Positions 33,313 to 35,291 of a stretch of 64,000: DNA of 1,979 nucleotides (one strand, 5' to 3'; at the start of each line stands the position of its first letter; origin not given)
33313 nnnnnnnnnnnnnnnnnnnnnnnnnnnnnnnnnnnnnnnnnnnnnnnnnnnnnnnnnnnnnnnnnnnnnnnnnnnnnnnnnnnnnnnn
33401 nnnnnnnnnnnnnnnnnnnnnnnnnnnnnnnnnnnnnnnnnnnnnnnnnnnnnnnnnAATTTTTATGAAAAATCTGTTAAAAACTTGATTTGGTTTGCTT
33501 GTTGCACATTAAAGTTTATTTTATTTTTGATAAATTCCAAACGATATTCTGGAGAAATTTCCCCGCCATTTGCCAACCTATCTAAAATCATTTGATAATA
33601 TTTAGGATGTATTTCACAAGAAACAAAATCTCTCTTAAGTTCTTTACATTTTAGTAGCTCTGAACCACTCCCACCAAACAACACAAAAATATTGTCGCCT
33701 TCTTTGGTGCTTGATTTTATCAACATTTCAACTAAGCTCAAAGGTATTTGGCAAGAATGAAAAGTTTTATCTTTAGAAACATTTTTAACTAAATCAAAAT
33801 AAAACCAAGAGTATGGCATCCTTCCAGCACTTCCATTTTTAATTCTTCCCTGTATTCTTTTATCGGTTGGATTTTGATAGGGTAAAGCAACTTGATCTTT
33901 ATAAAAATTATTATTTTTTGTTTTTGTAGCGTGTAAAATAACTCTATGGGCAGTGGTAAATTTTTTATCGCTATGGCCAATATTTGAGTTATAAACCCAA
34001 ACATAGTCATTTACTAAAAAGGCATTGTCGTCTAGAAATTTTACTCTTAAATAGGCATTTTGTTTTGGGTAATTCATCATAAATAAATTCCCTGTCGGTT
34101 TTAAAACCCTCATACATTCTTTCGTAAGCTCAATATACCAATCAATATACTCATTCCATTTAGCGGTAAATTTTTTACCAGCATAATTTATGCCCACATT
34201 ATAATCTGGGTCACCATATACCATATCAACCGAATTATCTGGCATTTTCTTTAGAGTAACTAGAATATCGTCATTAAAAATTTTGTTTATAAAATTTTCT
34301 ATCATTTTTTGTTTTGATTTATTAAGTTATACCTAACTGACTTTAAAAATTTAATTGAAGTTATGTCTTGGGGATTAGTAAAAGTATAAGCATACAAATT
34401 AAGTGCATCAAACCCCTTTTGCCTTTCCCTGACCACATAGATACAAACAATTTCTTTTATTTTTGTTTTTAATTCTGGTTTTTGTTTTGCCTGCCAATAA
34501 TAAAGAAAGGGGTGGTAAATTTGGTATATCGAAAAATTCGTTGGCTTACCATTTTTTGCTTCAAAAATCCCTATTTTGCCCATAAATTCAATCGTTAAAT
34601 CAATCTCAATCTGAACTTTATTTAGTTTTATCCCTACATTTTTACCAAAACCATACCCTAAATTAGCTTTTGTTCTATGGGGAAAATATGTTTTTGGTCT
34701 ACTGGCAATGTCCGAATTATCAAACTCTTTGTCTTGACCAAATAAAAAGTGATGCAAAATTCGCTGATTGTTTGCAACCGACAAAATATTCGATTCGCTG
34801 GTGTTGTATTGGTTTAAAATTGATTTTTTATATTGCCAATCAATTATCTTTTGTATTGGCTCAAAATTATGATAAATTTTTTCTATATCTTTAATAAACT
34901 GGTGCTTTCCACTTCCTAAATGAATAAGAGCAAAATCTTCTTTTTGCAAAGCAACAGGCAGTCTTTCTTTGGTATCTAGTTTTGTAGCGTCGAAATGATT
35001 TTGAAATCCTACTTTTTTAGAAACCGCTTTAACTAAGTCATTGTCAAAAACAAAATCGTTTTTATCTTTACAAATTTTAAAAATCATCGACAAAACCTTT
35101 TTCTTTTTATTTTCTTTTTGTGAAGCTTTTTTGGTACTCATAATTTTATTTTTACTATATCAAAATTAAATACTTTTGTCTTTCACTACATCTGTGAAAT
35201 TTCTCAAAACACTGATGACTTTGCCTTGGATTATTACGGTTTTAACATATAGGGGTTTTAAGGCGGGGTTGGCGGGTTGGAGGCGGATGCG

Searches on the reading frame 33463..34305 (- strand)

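Call 10: search_protein_families(library=pfam, proteins=[window:33463-34305:-], max_evalue=0.01)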
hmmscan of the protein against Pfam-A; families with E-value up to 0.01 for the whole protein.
window:33463-34305:- (280 aa): 1 family
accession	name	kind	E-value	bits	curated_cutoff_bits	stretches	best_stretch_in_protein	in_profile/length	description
PF01555.25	N6_N4_Mtase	-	4.8e-37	128.5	26.7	1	26-240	1-219/221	DNA methylase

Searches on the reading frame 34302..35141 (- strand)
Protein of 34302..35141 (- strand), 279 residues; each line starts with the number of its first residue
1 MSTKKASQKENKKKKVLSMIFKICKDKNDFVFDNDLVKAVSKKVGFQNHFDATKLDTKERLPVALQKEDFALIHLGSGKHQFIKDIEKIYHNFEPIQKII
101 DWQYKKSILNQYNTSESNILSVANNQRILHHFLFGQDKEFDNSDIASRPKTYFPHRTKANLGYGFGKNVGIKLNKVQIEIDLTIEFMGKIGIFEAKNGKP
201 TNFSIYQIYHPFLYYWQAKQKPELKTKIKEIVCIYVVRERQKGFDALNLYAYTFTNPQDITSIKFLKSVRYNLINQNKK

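Call 10: search_protein_families(library=pfam, proteins=[window:34302-35141:-], max_evalue=0.01)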
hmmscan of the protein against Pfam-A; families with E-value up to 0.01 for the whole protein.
window:34302-35141:- (279 aa): 2 families
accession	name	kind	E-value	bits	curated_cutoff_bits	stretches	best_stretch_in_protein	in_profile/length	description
PF22518.2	DUF6997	-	5.1e-32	111.8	27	1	88-271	4-174/175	Domain of unknown function (DUF6997)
PF22515.2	DUF6996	-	1.3e-09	38.4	27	1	20-82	13-71/71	Domain of unknown function (DUF6996)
